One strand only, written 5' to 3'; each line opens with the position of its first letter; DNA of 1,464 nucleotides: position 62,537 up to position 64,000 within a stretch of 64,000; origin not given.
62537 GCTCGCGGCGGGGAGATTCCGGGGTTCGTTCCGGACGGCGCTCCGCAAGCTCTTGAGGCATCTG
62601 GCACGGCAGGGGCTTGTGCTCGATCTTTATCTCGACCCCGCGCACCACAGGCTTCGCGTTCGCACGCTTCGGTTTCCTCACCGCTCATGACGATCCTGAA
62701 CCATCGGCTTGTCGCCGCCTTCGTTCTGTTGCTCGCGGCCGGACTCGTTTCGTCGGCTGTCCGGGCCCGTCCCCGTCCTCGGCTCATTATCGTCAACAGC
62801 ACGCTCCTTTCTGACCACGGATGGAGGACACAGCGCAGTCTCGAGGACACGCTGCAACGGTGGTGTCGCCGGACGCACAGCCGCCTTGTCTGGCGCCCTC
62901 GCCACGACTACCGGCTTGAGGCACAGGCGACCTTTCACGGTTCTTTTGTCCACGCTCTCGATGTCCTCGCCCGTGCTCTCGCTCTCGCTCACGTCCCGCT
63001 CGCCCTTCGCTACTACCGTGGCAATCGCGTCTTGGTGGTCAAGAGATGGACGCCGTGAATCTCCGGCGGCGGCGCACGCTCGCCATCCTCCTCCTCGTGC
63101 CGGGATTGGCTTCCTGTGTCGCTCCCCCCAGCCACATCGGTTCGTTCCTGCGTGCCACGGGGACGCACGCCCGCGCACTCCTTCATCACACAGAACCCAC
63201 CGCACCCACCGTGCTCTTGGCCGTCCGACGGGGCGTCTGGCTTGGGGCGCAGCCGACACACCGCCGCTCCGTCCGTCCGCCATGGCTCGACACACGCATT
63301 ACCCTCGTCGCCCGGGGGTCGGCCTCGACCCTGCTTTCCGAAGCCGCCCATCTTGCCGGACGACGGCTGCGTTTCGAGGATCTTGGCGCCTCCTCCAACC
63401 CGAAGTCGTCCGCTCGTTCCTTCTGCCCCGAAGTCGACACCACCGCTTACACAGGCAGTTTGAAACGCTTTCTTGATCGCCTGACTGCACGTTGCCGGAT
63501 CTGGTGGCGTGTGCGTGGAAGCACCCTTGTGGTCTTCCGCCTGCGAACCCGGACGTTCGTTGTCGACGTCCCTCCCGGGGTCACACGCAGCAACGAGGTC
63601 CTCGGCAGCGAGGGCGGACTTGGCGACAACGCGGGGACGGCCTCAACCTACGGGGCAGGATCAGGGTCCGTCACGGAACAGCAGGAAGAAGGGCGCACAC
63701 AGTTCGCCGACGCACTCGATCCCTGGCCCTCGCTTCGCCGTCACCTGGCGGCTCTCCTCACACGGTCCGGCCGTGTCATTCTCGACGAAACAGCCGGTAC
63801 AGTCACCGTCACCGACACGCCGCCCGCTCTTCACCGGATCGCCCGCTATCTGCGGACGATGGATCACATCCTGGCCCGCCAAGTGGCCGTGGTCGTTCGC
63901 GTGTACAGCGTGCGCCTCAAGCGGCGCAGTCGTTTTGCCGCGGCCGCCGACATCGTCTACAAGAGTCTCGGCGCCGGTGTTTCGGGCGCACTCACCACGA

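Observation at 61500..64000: Second, R64-type (type IVb-like) pilus/secretin module at the window edge: lipoprotein, small secreted protein, liposecretin. Possible entry into a conjugative or genomic island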

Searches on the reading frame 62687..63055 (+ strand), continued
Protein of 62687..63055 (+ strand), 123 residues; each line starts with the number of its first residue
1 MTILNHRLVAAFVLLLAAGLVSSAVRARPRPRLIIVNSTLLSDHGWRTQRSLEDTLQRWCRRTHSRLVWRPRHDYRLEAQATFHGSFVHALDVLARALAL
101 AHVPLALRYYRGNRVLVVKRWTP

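Call 34: search_protein_families(library=pfam, proteins=[L013:6744-8054:+, L013:8069-8467:+], max_evalue=0.1)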
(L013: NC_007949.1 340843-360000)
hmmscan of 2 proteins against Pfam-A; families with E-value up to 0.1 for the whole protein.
L013:6744-8054:+ (437 aa): 3 families
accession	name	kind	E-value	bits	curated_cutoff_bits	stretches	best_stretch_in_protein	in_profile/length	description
PF10671.14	TcpQ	-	5.2e-18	65.3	27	1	355-433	3-78/80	Toxin co-regulated pilus biosynthesis protein Q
PF03524.21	CagX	-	4.3e-15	56.5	34.2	1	29-111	111-195/198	Conjugal transfer protein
PF00691.25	OmpA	-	4.7e-07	30.5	27.2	1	194-262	1-77/98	OmpA family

L013:8069-8467:+ (133 aa): 3 families
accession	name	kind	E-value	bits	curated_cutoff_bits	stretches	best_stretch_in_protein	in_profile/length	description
PF10671.14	TcpQ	-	7e-18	64.9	27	1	59-131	5-78/80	Toxin co-regulated pilus biosynthesis protein Q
PF08180.16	BAGE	-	0.012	16.1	20.9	1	5-18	1-14/28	B melanoma antigen family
PF23762.1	SHCBP_N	-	0.042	14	27.1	1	60-109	18-68/229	SHCBP N-terminal domain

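Call 43: search_solved_structures(query=L001:10360-11898:+, max_evalue=0.01)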
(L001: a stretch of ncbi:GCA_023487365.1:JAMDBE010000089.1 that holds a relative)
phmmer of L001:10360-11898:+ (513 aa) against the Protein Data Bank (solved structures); distinct sequences matched with E-value up to 0.01: 2.
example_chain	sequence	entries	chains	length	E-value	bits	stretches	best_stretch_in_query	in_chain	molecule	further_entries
9u5s_A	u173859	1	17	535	4.7e-30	108.2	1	133-487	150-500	Outer membrane lipoprotein BfpB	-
6i1x_A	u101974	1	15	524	0.00089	21.5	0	336-473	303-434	Type II secretion system protein D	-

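Call 44: search_solved_structures(query=window:62687-63055:+, max_evalue=1)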
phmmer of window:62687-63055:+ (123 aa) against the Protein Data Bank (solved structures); distinct sequences matched with E-value up to 1: 3.
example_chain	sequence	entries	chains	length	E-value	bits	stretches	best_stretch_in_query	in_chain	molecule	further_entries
9u5s_R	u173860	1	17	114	0.0034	20.9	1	50-119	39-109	Lipoprotein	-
8e0n_A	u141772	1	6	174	0.41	14.2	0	75-121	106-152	BGL18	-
1wh5_A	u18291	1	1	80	0.69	13.5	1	40-64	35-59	ZF-HD homeobox family protein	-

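Call 54: find_homologous_proteins(query=L001:18411-19013:+, max_evalue=0.001)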
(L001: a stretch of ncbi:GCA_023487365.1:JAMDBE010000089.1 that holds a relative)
Query L001:18411-19013:+ (201 aa): 4 proteins with E <= 0.001 among 825 candidates.
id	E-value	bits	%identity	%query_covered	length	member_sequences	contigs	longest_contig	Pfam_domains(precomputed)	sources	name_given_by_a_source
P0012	4.1e-130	450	100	100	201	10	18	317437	-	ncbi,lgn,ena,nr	ncbi:MAG: hypothetical protein M1574_05985 [Gammaproteobacteria bacterium]|nr:hypothetical protein [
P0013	8.7e-75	269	69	87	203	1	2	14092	-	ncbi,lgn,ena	-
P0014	2.2e-70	255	61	94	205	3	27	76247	-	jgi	jgi:hypothetical protein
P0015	3.7e-68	247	63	88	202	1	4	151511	-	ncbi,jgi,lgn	jgi:hypothetical protein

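Call 55: search_protein_families(library=pfam, proteins=[L013:16264-16707:+, L013:10189-11478:+], max_evalue=0.01)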
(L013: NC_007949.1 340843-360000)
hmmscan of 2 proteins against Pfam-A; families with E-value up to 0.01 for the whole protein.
L013:16264-16707:+ (148 aa): 1 family
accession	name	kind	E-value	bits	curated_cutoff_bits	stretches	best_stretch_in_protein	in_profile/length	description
PF07419.17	PilM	-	1.1e-56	190.9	25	1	9-146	1-136/136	PilM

L013:10189-11478:+ (430 aa): 1 family
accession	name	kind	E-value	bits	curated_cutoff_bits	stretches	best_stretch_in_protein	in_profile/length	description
PF06864.17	PAP_PilO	-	5.7e-141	470.6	26.7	1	15-428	1-419/419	Pilin accessory protein (PilO)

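Call 56: find_encoding_contigs(protein=P0012, flank=10000, max_places=2)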
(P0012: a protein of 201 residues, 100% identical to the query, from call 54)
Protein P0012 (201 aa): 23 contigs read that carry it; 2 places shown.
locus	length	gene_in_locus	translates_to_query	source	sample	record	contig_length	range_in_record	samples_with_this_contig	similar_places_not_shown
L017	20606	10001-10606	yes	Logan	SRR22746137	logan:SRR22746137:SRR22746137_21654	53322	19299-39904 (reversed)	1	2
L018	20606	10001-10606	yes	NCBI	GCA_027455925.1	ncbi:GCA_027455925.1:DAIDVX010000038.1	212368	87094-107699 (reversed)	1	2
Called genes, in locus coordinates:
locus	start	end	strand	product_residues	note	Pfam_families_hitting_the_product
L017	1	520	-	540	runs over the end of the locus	PF13520:AA_permease_2, PF00324:AA_permease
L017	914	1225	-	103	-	-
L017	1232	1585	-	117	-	-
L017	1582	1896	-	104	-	-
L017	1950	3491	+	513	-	PF00263:Secretin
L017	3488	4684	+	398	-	-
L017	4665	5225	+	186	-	-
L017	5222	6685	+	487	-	PF00437:T2SSE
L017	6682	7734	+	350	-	PF00482:T2SSF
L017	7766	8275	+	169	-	PF05307:Bundlin (weak), PF08805:PilS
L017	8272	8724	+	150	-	-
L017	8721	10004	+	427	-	-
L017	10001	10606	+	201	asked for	-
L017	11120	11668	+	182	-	-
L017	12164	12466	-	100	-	PF04380:BMFP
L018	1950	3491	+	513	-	PF00263:Secretin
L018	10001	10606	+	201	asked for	-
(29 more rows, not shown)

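Call 57: find_encoding_contigs(protein=P0015, flank=10000, max_places=2)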
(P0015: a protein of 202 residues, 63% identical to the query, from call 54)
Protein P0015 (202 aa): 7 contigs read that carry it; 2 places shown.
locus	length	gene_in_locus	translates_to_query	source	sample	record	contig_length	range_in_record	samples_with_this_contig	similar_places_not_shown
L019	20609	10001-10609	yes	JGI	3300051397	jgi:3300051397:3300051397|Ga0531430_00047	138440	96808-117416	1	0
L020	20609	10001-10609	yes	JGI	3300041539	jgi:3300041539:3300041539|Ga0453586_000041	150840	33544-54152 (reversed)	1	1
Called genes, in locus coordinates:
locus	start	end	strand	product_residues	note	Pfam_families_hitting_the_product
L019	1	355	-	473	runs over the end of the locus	PF13520:AA_permease_2, PF00324:AA_permease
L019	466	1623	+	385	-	-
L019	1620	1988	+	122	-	PF10671:TcpQ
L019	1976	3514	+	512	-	PF00263:Secretin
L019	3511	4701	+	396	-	-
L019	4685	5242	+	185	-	-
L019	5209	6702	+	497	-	PF00437:T2SSE, PF13401:AAA_22 (faint)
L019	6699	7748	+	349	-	PF00482:T2SSF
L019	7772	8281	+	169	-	PF05307:Bundlin, PF08805:PilS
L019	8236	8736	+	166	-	-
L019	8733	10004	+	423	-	-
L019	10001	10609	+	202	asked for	-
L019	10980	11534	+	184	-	-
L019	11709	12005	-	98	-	PF04380:BMFP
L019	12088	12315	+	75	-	-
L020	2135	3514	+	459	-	PF00263:Secretin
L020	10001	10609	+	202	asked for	-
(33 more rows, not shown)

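Call 63: find_homologous_proteins(query=L001:10360-11898:+, max_evalue=1e-10)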
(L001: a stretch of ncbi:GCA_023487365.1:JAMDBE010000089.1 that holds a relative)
Query L001:10360-11898:+ (513 aa): 22 proteins with E <= 1e-10 among 8000 candidates.
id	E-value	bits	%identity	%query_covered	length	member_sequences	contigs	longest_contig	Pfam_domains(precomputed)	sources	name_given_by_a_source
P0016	0.0e+0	1037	94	100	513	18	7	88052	PF00263.27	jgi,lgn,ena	jgi:type IVB pilus formation R64 PilN family outer membrane protein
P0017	1.9e-248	843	79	95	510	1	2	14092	PF00263.27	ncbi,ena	-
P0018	7.4e-241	818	76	99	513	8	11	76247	PF00263.27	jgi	jgi:MSHA biogenesis protein MshL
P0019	3.3e-231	786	73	100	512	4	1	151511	PF00263.27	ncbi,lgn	-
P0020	5.2e-192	657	61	97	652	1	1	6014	PF00263.27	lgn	-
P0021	3.8e-58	216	32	73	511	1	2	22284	PF07655.19,PF00263.27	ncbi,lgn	-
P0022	1.6e-53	200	35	72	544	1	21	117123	PF07655.19,PF03958.23,PF00263.27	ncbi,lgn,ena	-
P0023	2.8e-45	173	30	83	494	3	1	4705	PF00263.27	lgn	-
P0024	1.8e-41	161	31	91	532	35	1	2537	PF00263.27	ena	-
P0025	2.5e-40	157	28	88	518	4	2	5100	PF07655.19,PF00263.27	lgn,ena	-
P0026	9.5e-40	155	30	57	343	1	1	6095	PF07655.19,PF00263.27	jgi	jgi:type IVB pilus formation R64 PilN family outer membrane protein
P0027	3.8e-39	153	28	86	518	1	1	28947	PF00263.27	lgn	-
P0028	4.2e-39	153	30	86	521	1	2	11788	PF00263.27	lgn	-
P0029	6.8e-39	152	28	86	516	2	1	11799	PF07655.19,PF00263.27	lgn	-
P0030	7.2e-39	152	30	72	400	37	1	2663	PF00263.27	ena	-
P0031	8.6e-38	149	28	86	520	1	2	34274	PF00263.27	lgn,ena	-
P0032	6.5e-37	146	27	86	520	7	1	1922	PF00263.27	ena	-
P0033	7.3e-35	139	30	74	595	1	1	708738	PF07655.19,PF00263.27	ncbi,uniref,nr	ncbi:secretin N-terminal domain-containing protein [Bosea sp. RAC05]|uniref:secretin N-terminal doma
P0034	4.9e-34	136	29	72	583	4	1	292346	PF07655.19,PF00263.27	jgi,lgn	-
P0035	7.7e-34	136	30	73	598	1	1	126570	PF07655.19,PF00263.27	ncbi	-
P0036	5.4e-33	133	27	87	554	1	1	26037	PF07655.19,PF00263.27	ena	-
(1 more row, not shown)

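Call 64: find_encoding_contigs(protein=P0022, flank=10000, max_places=1)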
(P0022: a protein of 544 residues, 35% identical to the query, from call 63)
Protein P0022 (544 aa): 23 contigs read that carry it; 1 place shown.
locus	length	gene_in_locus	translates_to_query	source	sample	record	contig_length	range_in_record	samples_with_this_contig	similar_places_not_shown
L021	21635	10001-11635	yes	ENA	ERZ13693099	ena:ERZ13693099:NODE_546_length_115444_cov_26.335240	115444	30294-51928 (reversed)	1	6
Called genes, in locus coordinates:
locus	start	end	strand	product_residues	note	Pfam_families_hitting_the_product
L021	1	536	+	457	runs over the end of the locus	PF01554:MatE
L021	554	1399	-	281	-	PF02219:MTHFR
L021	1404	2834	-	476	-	PF05221:AdoHcyase, PF00670:AdoHcyase_NAD, PF02826:2-Hacid_dh_C (weak)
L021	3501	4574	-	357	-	PF21300:LbR_Ice_bind (faint)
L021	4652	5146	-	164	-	-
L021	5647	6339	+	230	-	PF04335:VirB8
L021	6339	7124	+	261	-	PF03524:CagX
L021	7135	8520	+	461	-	PF03743:TrbI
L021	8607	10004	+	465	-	PF03524:CagX, PF10671:TcpQ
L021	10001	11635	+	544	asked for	PF07655:Secretin_N_2, PF03958:Secretin_N (weak), PF00263:Secretin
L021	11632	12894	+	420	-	PF06864:PAP_PilO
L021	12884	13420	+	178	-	-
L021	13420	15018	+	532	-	PF00437:T2SSE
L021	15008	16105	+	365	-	PF00482:T2SSF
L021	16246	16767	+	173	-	PF05307:Bundlin, PF08805:PilS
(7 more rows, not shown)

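Call 65: find_encoding_contigs(protein=P0021, flank=10000, max_places=1)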
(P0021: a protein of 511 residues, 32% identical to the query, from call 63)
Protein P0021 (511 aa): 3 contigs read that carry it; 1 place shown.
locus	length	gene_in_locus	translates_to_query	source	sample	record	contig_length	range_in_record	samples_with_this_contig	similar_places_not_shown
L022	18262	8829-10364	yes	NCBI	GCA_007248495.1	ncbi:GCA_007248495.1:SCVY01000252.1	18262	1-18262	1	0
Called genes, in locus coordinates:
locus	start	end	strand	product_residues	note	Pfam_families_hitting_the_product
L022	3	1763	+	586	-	?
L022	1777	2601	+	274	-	-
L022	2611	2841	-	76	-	-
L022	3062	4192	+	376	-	PF04610:TrbL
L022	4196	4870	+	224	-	PF04335:VirB8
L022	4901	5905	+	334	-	PF03524:CagX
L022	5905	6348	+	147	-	PF07283:TrbH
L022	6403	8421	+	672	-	PF08401:ArdcN, PF18818:MPTase-PolyVal, PF18974:DUF5710, PF13362:Toprim_3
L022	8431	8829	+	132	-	PF10671:TcpQ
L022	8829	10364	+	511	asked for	PF07655:Secretin_N_2, PF00263:Secretin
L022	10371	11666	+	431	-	PF06864:PAP_PilO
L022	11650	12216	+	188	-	-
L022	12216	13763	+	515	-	PF00437:T2SSE, PF13401:AAA_22 (faint), PF25199:nSTAND_NTPase5 (weak)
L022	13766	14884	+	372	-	PF00482:T2SSF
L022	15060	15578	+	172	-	PF05307:Bundlin, PF08805:PilS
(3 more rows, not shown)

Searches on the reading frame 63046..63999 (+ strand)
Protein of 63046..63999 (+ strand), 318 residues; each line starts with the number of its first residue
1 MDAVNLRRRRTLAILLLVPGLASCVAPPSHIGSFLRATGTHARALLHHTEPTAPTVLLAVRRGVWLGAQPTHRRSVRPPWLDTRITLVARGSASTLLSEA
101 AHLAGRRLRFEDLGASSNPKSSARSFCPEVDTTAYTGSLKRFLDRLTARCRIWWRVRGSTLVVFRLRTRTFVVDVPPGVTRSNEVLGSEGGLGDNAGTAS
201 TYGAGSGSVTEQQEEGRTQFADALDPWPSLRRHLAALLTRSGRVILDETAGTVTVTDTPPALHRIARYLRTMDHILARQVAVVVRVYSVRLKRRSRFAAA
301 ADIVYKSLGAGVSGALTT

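Call 6: search_protein_families(library=pfam, proteins=[window:63046-63999:+], max_evalue=1)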
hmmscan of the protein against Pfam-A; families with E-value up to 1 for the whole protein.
window:63046-63999:+ (318 aa): 2 families
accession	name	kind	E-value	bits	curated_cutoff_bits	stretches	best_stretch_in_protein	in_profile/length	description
PF03958.22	Secretin_N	-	0.00063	20.3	28.2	1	235-273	26-64/69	Bacterial type II/III secretion system short domain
PF07655.18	Secretin_N_2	-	0.046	14.7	23.4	1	168-246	1-86/91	Secretin N-terminal domain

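Call 7: search_protein_families(library=ncbifam, proteins=[window:63046-63999:+], max_evalue=1)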
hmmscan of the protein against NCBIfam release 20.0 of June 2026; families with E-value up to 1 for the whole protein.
window:63046-63999:+ (318 aa): 5 families
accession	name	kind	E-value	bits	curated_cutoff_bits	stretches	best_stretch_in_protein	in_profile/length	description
TIGR02520.1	pilus_B_mal_scr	equivalog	4.4e-25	88.2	287.65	1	133-313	124-309/513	PilN family type IVB pilus formation outer membrane protein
NF010083.0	PRK13568.1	equivalog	1.5e-05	24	554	1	219-283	129-192/419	DNA uptake porin HofQ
TIGR02519.1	pilus_MshL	equivalog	2.9e-05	23.2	250.2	1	244-295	1-52/290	pilus (MSHA type) biogenesis protein MshL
TIGR02515.1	IV_pilus_PilQ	subfamily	0.00068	18.7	284.35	1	233-289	126-181/428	type IV pilus secretin PilQ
TIGR02517.1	type_II_gspD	equivalog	0.0046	15.5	351.35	1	230-283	112-165/600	type II secretion system secretin GspD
